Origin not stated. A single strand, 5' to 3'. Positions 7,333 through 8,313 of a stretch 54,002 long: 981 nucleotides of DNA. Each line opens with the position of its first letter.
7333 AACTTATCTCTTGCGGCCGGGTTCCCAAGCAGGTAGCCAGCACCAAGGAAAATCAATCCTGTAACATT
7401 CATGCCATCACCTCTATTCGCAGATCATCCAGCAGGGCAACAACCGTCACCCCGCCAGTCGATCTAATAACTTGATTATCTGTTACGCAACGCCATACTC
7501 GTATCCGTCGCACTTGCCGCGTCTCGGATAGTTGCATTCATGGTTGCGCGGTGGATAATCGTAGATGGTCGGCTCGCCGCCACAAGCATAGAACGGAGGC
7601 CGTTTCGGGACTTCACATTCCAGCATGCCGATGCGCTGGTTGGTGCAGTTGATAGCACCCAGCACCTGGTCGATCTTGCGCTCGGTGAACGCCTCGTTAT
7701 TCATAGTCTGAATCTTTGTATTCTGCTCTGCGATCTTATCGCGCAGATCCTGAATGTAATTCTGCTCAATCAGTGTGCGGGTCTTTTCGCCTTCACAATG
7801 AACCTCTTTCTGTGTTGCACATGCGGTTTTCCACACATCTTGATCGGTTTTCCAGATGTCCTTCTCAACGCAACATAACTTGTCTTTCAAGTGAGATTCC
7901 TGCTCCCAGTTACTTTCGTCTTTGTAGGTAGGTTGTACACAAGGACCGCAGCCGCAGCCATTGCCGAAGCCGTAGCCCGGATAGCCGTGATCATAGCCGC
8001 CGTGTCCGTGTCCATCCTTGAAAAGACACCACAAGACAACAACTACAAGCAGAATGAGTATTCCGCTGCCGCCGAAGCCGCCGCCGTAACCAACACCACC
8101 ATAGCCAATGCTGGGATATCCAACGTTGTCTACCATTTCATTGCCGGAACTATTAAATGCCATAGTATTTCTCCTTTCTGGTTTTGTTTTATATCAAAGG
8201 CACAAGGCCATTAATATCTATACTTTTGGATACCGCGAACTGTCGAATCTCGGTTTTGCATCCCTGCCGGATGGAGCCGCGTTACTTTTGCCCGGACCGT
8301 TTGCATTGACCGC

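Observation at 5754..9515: Eleven-gene translationally coupled cargo operon next to attP encoding exosporium/spore-coat-like proteins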

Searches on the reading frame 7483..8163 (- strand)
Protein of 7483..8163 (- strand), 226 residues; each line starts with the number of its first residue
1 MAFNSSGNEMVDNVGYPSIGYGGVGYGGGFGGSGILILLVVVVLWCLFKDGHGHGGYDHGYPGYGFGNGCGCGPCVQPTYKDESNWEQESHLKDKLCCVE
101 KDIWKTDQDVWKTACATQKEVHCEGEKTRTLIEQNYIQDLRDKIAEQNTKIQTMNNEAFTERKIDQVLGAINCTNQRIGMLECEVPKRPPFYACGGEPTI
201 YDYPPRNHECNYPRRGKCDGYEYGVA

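Call 5: search_protein_families(library=pfam, max_evalue=0.1, proteins=[window:7483-8163:-])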
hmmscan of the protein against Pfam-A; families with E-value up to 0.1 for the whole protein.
window:7483-8163:- (226 aa): 0 families

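Call 6: search_protein_families(library=phrogs, max_evalue=0.1, proteins=[window:7483-8163:-])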
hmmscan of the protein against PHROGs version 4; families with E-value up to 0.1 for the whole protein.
window:7483-8163:- (226 aa): 1 family
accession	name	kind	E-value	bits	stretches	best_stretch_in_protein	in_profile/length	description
phrog_9288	-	unknown function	1.7e-05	25.6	1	105-194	145-233/234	-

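Call 7: search_protein_families(library=ncbifam, max_evalue=0.1, proteins=[window:7483-8163:-])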
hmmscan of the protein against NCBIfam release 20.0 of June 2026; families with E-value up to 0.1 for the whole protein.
window:7483-8163:- (226 aa): 0 families

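Call 12: find_homologous_proteins(query=window:7483-8163:-)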
Query window:7483-8163:- (226 aa): 51 proteins with E <= 0.001 among 84 candidates.
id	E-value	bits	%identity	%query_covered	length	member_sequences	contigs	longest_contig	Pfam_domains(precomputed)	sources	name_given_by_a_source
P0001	1.5e-149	515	95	100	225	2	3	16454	-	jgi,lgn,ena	-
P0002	3.5e-84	300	62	82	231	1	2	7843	-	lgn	-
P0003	2.0e-81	291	63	84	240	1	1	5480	-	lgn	-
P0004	9.1e-76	273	54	84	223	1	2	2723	-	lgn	-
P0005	1.2e-73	266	54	84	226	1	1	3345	-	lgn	-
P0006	1.4e-71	259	55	82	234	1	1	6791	-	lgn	-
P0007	5.4e-71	257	61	74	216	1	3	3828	-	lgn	-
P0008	7.8e-68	247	55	84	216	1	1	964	-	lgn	-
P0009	3.6e-67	245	55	77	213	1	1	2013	-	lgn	-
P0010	2.5e-65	239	59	70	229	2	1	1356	-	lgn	-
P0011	9.9e-65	237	54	74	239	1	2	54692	-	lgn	-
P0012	4.5e-64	235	51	97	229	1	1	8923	-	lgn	-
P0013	2.0e-61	226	58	56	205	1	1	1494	-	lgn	-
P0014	2.0e-60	223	50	73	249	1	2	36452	-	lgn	-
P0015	3.3e-60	222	58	59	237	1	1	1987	-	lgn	-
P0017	6.6e-59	218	52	85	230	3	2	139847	-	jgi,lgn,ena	-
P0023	4.9e-55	205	53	73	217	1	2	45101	-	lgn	-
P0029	6.0e-51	192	45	81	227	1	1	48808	-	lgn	-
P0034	6.9e-50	188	51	73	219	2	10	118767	-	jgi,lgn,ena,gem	-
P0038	7.1e-49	185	46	81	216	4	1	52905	-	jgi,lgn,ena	-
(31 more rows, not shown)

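Call 13: find_encoding_contigs(protein=P0034, flank=10000, max_places=3)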
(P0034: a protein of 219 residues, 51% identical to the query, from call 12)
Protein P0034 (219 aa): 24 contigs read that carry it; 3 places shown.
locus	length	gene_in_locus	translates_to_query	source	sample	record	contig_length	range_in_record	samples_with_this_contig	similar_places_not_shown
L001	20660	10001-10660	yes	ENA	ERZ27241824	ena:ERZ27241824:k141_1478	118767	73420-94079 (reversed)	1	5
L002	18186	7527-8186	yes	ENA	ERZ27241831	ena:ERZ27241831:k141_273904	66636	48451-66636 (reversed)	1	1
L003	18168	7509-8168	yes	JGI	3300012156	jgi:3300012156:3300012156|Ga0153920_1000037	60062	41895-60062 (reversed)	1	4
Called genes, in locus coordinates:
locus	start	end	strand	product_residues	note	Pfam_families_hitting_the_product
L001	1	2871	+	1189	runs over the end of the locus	PF20155:TMP_3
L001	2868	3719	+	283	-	-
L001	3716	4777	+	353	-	PF14594:Sipho_Gp37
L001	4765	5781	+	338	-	-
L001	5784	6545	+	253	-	-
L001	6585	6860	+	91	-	PF04531:Phage_holin_1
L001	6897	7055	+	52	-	-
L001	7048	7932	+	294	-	PF01510:Amidase_2, PF01471:PG_binding_1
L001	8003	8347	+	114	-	-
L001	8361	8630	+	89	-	-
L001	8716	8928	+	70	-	PF00196:GerE (weak)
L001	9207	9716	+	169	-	-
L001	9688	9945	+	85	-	-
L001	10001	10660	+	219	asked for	-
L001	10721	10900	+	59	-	-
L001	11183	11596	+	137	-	-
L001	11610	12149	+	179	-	-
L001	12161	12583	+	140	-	-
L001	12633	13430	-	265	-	-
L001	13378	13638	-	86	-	-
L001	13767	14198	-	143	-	-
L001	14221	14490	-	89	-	-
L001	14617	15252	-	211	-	-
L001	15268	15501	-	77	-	-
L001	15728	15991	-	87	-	-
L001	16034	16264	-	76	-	-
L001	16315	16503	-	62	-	-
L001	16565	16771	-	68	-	-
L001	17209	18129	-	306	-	PF00589:Phage_integrase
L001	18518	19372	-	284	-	PF12773:DZR (faint), PF13248:Zn_ribbon_3 (weak), PF13240:Zn_Ribbon_1 (faint)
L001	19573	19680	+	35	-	-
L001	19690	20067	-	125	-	PF12844:HTH_19, PF01381:HTH_3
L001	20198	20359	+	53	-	-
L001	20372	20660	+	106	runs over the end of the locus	PF12844:HTH_19, PF01381:HTH_3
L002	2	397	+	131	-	?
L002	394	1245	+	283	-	-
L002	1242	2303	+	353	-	PF14594:Sipho_Gp37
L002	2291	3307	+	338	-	-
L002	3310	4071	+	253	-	-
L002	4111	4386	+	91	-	PF04531:Phage_holin_1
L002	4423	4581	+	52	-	-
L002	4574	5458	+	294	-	PF01510:Amidase_2, PF01471:PG_binding_1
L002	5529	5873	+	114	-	-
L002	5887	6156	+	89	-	-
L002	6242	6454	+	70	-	PF00196:GerE (weak)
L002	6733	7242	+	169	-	-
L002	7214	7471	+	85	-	-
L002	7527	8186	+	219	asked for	-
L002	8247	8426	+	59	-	-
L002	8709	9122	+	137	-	-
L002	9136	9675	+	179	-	-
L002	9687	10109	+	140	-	-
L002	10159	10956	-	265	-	-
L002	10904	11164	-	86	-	-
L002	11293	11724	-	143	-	-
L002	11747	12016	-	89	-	-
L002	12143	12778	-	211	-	-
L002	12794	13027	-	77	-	-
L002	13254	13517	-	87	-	-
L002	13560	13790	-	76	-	-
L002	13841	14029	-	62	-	-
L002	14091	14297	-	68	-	-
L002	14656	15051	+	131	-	-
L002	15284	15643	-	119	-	-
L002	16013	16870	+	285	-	PF12849:PBP_like_2, PF12727:PBP_like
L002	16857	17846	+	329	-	PF00528:BPD_transp_1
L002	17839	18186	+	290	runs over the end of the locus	PF00528:BPD_transp_1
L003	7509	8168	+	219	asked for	-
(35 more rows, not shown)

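Call 14: find_encoding_contigs(protein=P0017, flank=10000, max_places=2)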
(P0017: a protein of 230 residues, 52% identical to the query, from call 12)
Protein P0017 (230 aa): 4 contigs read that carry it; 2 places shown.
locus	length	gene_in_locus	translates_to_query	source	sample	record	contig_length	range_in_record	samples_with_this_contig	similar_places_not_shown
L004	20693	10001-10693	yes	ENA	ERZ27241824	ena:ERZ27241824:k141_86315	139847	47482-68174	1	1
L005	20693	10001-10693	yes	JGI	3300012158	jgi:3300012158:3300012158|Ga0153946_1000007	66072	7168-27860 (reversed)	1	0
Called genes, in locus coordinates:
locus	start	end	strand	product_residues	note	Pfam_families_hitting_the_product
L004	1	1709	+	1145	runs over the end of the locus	-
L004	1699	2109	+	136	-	-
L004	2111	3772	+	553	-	-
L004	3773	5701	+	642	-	-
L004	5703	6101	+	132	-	-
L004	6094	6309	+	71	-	-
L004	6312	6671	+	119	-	-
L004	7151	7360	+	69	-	PF16945:Phage_r1t_holin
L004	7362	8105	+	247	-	PF01471:PG_binding_1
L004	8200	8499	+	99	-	-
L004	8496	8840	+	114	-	-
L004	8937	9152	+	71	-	-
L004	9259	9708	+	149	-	-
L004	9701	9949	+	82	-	-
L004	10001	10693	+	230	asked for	-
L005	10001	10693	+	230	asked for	-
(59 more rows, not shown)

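Call 18: find_related_loci(query=A1, collection=genome_contigs, flank=10000)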
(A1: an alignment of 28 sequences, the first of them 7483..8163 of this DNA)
Query A1 (226 aa) in genome_contigs; peptide patterns used: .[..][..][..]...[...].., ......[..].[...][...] (x = any residue, [..] = any of these).
14 stretches matched a pattern, but none encodes a relative of the query by tblastn (E <= 1e-3).

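Call 21: find_related_loci(query=A1, collection=viral_contigs, flank=10000)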
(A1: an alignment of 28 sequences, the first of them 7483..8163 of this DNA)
Query A1 (226 aa) in viral_contigs; peptide patterns used: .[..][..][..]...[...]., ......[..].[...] (x = any residue, [..] = any of these).
13 stretches matched a pattern; 11 encode a relative of the query (tblastn E <= 1e-3); 11 distinct loci.
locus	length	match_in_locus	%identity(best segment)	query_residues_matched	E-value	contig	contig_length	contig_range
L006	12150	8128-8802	95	1-226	2e-145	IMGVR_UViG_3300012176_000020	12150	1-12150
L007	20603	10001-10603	53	33-221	5e-53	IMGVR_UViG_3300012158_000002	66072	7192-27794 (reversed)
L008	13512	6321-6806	51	54-217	1e-46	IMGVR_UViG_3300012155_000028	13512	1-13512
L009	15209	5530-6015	51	54-217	1e-46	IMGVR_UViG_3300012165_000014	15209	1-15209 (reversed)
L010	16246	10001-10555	45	36-219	1e-42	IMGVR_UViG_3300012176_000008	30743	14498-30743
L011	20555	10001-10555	46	36-219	8e-41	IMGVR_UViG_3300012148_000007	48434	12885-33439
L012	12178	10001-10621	43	25-219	2e-40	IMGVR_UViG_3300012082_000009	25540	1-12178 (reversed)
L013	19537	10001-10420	48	57-206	7e-38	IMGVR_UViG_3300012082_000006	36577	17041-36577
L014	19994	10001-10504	38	36-198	1e-31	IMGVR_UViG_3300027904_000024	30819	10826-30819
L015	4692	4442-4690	59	54-147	2e-27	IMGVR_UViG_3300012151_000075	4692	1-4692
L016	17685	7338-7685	36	58-198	2e-20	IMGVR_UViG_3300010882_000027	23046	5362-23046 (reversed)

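Call 36: search_protein_families(library=ncbifam, alignment_id=A1, max_evalue=1)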
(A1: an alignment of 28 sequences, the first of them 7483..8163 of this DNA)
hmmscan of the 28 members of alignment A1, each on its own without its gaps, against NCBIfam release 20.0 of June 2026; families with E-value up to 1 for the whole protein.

A. member 1, window:7483-8163:- (226 aa): 0 families

B. families by the number of members that match (of 28 scanned): 9 families
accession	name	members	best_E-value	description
NF002402.0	PRK01470.1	2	0.11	twin arginine translocase protein A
NF010405.0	PRK13831.1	1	0.016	IncP-type conjugal transfer protein TrbI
NF033488.1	lmo0937_fam_TM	1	0.033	lmo0937 family membrane protein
NF033478.1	YadA_autotrans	1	0.084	trimeric autotransporter adhesin YadA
TIGR00350.1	lytR_cpsA_psr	1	0.1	LCP family glycopolymer transferase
NF041651.1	nodul_NodU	1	0.11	nodulation protein NodU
TIGR01558.1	sm_term_P27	1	0.14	phage terminase small subunit P27 family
NF006408.0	PRK08655.1-2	1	0.15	prephenate dehydrogenase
NF040917.1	Mms6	1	0.43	magnetic particle specific iron-binding protein Mms6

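Call 37: search_protein_families(library=padloc, max_evalue=0.01, proteins=[window:7483-8163:-])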
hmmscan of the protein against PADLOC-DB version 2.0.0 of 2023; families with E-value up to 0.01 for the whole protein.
window:7483-8163:- (226 aa): 0 families

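Call 39: find_related_loci(query=L002:16857-17846:+, collection=genome_contigs, flank=500)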
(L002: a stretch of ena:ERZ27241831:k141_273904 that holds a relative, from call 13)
Query L002:16857-17846:+ (329 aa) in genome_contigs; peptide patterns used: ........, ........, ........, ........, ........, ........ (x = any residue, [..] = any of these).
445 stretches matched a pattern; 339 encode a relative of the query (tblastn E <= 1e-3); the best 80 are kept; 80 distinct loci.
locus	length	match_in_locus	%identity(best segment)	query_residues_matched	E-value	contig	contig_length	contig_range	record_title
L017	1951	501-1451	82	14-328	8e-175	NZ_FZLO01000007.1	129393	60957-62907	Scatolibacter rhodanostii strain Marseille-P3890, whole genome shotgun sequence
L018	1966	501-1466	77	6-327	5e-167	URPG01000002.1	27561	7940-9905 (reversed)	uncultured Ruminococcaceae bacterium isolate UMGS1212 genome assembly, contig: NODE_723_length_27561_cov_2.88395, whole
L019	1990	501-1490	73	5-329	5e-162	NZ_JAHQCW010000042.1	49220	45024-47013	Diplocloster agilis strain ASD5720 Scaffold_42, whole genome shotgun sequence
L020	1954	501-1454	75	12-329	8e-160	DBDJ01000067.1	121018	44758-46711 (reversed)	MAG TPA_asm: Lachnospiraceae bacterium UBA935 UBA935_contig_1132, whole genome shotgun sequence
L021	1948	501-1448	75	14-329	5e-159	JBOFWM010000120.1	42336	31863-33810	MAG: Lachnospiraceae bacterium isolate WFFMC_MAG_552 k139_10307_flag=0_multi=9.9901_len=42336, whole genome shotgun sequ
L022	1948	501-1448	75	13-329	2e-158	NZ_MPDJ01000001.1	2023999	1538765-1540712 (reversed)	Eisenbergiella tayi strain DSM 26961 scaffold1, whole genome shotgun sequence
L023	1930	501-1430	76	20-329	6e-158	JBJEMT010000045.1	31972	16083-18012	MAG: Suilimivivens sp. isolate EHIM02_bin.016 NODE_229_length_31972_cov_10.105586, whole genome shotgun sequence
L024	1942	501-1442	76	15-329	2e-157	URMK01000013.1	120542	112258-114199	uncultured Lachnospiraceae bacterium isolate UMGS1134 genome assembly, contig: NODE_45_length_120542_cov_17.264178, whol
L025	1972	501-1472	73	2-329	8e-157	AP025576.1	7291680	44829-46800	Lachnospiraceae bacterium CE91-St56 DNA, complete genome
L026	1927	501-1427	75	20-328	2e-155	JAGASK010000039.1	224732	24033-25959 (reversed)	MAG: Lachnospiraceae bacterium isolate RGIG8731 Water_deer_Colon-4__c225002, whole genome shotgun sequence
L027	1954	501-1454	74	12-329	3e-156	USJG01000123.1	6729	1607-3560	uncultured Lachnospiraceae bacterium isolate UMGS1777 genome assembly, contig: NODE_2793_length_6729_cov_7.581361, whole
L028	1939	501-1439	75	14-327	2e-156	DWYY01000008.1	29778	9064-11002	MAG TPA_asm: Candidatus Eisenbergiella merdipullorum isolate CHK179-7159 CHK179__C11071_L29778_SAMEA5754823, whole genom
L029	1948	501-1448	74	14-329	3e-156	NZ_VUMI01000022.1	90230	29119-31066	Eisenbergiella porci strain WCA-389-WT-23B seq22, whole genome shotgun sequence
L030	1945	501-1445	74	15-328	4e-156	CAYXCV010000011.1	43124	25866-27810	MAG TPA_asm: uncultured Kineothrix sp. isolate SRP294416_co2_425 genome assembly, contig: NODE_476_length_43124_cov_19.0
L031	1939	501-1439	72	17-329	7e-156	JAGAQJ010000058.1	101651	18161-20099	MAG: Lachnospiraceae bacterium isolate RGIG8678 Water_deer_Colon-1__c286370, whole genome shotgun sequence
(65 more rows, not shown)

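Call 41: search_protein_families(library=pfam, max_evalue=0.1, proteins=[L001:8003-8347:+, L001:8361-8630:+, L001:8716-8928:+, L001:11610-12149:+, L001:12161-12583:+, L013:7652-8164:+, L013:8232-8870:+, L011:11544-12149:+, L014:11129-11515:+, L016:8263-8691:+])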
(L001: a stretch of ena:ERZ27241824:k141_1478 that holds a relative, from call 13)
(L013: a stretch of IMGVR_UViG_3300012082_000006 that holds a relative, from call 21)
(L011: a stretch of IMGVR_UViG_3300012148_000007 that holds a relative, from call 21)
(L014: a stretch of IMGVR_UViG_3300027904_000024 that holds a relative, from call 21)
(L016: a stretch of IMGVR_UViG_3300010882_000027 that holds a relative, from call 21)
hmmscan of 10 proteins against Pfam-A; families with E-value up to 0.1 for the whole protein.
L001:8003-8347:+ (114 aa): 6 families
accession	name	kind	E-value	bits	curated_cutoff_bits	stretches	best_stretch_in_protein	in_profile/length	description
PF14493.12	HTH_40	-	0.017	15.9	27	1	58-93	51-83/89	Helix-turn-helix domain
PF01616.22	Orbi_NS3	-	0.021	14.8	27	1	11-92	84-164/179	Orbivirus NS3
PF25600.1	TRIM_CC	-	0.023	15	30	1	49-107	3-61/142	TRIM protein coiled-coil region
PF24850.1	CC_BshC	-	0.025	14.9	27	1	50-109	46-105/159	Bacillithiol biosynthesis BshC, C-terminal coiled-coil domain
PF16507.11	HEAT_PSME4_mid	-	0.029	13.5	25.2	1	37-104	442-505/524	Proteasome activator complex subunit 4, mid HEAT repeats region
PF20355.3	DUF6650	-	0.081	13.3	27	0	74-103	115-144/150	Family of unknown function (DUF6650)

L001:8361-8630:+ (89 aa): 0 families

L001:8716-8928:+ (70 aa): 3 families
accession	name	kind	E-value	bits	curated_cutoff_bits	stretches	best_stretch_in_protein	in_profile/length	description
PF00196.25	GerE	-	1.1e-06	28.6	23.5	1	29-66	8-45/57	Bacterial regulatory proteins, luxR family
PF13936.12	HTH_38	-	0.0083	16.3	27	1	33-57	15-39/44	Helix-turn-helix domain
PF08281.18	Sigma70_r4_2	-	0.02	14.9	25.7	1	26-57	13-45/54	Sigma-70, region 4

L001:11610-12149:+ (179 aa): 1 family
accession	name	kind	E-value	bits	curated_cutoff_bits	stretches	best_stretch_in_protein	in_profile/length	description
PF09130.16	DUF1932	-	0.07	13.5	25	0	128-172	20-64/70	Domain of unknown function (DUF1932)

L001:12161-12583:+ (140 aa): 0 families

L013:7652-8164:+ (170 aa): 0 families

L013:8232-8870:+ (212 aa): 1 family
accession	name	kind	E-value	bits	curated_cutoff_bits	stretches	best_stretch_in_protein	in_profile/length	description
PF04647.20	AgrB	-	0.0029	17.4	23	1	5-104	22-117/185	Accessory gene regulator B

L011:11544-12149:+ (201 aa): 0 families

L014:11129-11515:+ (128 aa): 0 families

L016:8263-8691:+ (142 aa): 0 families

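Call 45: search_solved_structures(query=A1, max_evalue=10)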
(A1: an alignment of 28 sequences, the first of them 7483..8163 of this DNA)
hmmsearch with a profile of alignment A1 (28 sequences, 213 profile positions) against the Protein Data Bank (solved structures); distinct sequences matched with E-value up to 10: 3.
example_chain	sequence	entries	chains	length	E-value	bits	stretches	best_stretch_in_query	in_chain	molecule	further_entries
5apx_A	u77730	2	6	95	0.81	12.4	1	115-172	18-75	GENERAL CONTROL PROTEIN GCN4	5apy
23ew_C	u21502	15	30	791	5.2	9.8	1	85-160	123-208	ATR-interacting protein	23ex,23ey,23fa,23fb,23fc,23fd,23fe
13de_C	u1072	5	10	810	5.3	9.7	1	85-160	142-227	ATR-interacting protein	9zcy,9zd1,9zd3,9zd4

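Call 64: search_dna_similar(query=window:7483-8163:-, collection=phages, mode=protein, max_evalue=0.01, max_rows=20)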
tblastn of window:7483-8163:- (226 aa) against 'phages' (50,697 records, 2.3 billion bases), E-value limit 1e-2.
Records with a match: 8; places in all: 8; records where one place covers at least 80% of the query: 0.
Best place of each record, by identity: <60% 8.
By first word of the organism name: Edwardsiella 4; Clostridium 3; Bacteriophage 1.
By host as written in the record: Edwardsiella ictaluri 4; Clostridium perfringens 2; Clostridium perfringens 012 1; - 1.
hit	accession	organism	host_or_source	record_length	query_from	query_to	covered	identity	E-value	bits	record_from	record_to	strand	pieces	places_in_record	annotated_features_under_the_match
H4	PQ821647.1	Clostridium phage HMD-PC1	Clostridium perfringens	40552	80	144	29%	34.8%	1e-4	49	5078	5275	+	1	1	hypothetical protein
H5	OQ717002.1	Clostridium phage vB_CpeS-17DYC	Clostridium perfringens 012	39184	80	144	29%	34.8%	2e-4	48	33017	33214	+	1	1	hypothetical protein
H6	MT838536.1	Bacteriophage sp.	human fecal samples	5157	97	155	26%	35.0%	6e-3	43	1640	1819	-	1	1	record has no annotation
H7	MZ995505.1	Clostridium phage vB_CpeP_PMQ04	Clostridium perfringens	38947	97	144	21%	41.7%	3e-4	47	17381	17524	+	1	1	hypothetical protein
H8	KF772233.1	Edwardsiella phage eiAU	Edwardsiella ictaluri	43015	99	161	28%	31.7%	4e-3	44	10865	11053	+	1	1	hypothetical protein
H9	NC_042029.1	Edwardsiella phage eiAU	Edwardsiella ictaluri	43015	99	161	28%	31.7%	4e-3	44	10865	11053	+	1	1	hypothetical protein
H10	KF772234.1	Edwardsiella phage eiAU-183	Edwardsiella ictaluri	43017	99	161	28%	31.7%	4e-3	44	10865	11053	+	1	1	hypothetical protein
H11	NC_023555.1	Edwardsiella phage eiAU-183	Edwardsiella ictaluri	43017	99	161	28%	31.7%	4e-3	44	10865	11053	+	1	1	hypothetical protein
